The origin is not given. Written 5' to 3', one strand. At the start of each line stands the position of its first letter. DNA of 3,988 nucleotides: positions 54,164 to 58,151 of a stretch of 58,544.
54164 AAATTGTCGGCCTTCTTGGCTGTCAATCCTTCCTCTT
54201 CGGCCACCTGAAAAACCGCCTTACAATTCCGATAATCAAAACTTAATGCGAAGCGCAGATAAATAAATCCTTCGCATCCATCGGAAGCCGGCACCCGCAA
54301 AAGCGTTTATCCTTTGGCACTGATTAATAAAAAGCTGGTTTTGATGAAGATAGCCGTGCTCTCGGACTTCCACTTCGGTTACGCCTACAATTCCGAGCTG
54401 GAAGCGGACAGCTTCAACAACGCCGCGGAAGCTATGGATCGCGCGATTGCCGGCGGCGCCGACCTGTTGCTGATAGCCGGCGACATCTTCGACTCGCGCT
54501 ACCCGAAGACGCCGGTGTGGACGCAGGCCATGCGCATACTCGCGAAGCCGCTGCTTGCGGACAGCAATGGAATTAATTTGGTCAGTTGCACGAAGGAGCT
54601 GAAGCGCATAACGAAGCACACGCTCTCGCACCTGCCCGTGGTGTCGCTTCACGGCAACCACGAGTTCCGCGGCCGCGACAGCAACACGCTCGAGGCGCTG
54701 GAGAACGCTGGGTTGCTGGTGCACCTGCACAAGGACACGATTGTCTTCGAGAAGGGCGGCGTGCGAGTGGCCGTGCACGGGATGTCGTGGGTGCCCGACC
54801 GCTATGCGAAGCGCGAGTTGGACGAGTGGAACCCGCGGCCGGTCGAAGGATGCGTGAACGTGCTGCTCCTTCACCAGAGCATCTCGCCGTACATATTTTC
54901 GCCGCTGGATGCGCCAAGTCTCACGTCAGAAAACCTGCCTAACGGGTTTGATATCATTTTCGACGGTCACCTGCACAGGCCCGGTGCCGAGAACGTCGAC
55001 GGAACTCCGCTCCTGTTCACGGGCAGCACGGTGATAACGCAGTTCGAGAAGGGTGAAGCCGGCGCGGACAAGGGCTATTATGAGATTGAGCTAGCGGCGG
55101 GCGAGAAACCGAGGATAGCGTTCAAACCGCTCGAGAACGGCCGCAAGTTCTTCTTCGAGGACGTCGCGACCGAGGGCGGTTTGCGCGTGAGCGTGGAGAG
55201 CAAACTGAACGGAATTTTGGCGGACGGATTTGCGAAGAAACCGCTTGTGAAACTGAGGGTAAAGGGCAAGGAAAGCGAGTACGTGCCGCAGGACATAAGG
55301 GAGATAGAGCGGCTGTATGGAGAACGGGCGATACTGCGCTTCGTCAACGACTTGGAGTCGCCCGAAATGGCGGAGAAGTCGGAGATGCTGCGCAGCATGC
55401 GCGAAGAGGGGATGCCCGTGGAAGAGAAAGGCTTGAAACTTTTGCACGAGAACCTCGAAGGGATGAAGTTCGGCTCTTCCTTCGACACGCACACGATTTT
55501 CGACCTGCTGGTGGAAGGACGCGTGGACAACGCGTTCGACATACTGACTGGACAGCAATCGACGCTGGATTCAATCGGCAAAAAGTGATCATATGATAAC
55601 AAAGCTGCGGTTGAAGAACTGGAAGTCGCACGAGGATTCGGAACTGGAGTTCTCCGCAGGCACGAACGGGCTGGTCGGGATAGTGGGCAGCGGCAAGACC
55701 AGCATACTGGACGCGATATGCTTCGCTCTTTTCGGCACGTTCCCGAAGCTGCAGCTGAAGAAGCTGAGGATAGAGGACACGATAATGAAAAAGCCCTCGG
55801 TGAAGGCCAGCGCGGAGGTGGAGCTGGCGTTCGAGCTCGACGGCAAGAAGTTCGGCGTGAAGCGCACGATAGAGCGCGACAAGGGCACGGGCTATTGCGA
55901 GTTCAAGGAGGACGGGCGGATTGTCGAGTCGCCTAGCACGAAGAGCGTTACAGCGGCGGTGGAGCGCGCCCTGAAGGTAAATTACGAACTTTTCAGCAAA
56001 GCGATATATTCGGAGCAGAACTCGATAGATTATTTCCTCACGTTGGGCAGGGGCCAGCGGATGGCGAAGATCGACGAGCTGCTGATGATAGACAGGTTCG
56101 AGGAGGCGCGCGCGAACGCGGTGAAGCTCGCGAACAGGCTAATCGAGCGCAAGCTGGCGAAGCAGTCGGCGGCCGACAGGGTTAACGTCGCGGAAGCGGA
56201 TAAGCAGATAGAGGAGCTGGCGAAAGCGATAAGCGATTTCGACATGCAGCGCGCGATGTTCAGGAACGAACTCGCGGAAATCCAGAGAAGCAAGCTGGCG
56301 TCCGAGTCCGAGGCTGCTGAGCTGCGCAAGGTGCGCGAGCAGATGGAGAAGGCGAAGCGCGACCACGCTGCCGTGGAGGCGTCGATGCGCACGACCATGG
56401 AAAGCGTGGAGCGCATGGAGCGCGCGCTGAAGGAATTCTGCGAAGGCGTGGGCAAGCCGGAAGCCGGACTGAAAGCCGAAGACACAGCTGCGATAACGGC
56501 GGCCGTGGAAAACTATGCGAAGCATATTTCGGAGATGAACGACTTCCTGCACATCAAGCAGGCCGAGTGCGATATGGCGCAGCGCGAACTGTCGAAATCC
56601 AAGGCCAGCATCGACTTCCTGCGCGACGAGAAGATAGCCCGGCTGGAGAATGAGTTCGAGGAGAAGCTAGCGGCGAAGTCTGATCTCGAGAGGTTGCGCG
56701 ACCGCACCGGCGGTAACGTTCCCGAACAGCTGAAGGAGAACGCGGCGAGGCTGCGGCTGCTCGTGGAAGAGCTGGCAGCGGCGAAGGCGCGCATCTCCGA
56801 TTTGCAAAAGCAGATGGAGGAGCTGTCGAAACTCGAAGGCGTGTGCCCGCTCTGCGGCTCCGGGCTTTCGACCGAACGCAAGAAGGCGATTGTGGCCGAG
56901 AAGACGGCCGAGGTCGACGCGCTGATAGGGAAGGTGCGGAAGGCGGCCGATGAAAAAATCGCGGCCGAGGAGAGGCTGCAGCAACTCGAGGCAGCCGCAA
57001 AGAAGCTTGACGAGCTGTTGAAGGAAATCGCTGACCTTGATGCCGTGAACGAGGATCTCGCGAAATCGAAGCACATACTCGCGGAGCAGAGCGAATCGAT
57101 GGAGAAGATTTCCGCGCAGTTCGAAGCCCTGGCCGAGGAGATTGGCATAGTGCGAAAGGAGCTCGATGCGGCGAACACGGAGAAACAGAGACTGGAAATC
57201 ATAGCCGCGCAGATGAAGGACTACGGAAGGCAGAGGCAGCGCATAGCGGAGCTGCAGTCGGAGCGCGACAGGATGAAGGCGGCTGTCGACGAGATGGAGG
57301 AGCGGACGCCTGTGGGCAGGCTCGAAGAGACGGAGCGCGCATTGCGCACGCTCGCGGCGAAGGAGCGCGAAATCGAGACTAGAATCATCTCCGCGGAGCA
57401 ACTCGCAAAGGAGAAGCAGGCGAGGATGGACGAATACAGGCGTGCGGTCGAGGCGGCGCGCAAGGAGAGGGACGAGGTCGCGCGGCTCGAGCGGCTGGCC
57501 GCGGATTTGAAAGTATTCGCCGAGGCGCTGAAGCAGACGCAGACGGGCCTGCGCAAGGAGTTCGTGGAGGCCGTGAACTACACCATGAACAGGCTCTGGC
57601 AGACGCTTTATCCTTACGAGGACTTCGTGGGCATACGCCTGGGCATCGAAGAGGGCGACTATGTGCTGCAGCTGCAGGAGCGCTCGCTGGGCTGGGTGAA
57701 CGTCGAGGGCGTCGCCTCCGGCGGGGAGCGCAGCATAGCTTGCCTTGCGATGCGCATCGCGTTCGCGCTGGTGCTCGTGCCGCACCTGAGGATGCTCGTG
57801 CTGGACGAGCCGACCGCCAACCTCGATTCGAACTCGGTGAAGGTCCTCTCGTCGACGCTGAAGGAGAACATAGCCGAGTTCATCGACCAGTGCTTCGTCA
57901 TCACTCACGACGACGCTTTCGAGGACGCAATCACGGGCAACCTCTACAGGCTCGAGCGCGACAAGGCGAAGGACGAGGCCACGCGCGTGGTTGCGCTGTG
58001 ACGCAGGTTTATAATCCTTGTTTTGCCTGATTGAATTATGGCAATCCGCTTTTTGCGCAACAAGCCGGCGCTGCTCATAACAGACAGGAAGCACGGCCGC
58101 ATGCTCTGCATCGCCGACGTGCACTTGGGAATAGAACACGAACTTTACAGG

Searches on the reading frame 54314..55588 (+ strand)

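Call 73: search_protein_families(library=pfam, proteins=[window:54314-55588:+], max_evalue=0.001)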
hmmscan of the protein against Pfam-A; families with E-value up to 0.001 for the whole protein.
window:54314-55588:+ (424 aa): 2 families
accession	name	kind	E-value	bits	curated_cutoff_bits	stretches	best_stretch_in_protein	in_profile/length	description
PF00149.33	Metallophos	-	1.3e-13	52.3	21.5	1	11-223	1-191/191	Calcineurin-like phosphoesterase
PF12850.12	Metallophos_2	-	1.4e-07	32.1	27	1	11-246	1-142/154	Calcineurin-like phosphoesterase superfamily domain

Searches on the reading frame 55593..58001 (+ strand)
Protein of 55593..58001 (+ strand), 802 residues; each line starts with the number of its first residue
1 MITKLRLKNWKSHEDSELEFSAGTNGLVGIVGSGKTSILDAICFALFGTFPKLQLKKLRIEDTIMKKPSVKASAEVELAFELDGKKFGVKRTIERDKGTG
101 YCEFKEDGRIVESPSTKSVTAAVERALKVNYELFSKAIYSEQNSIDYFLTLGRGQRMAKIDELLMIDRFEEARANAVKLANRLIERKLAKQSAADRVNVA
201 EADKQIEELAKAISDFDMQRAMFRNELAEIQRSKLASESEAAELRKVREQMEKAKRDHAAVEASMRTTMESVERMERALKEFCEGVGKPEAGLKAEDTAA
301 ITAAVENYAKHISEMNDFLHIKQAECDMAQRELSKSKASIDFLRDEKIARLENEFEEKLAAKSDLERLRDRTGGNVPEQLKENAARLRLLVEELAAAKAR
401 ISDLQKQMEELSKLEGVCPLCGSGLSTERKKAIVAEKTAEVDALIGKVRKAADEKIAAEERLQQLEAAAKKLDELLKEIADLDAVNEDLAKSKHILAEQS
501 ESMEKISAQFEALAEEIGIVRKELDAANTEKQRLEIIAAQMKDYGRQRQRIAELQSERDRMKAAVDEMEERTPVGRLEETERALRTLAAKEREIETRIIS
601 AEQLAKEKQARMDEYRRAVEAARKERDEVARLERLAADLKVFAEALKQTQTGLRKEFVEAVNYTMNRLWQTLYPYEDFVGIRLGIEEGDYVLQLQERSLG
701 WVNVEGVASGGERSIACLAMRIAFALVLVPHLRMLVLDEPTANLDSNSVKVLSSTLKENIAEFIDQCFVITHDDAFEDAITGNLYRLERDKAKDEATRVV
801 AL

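Call 73: search_protein_families(library=pfam, proteins=[window:55593-58001:+], max_evalue=0.001)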
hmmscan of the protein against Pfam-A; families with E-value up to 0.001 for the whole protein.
window:55593-58001:+ (802 aa): 6 families
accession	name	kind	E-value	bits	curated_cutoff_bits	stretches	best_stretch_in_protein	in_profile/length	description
PF02463.25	SMC_N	-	5.8e-24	85.2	40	1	1-776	1-201/220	RecF/RecN/SMC N terminal domain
PF13476.12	AAA_23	-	7.7e-23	82.6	27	1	4-214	1-194/201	AAA domain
PF13175.12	AAA_15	-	1.8e-09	38.1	32.1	1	1-388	1-265/374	AAA ATPase domain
PF04423.19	Rad50_zn_hook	-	4.1e-07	30.1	24.3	1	398-442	2-46/52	Rad50 zinc hook motif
PF13304.12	AAA_21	-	3.2e-06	27.9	27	0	25-46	2-23/304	AAA domain, putative AbiEii toxin, Type IV TA system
PF13555.12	AAA_29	-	3.2e-06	27.2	27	1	3-48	2-48/61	P-loop containing region of AAA domain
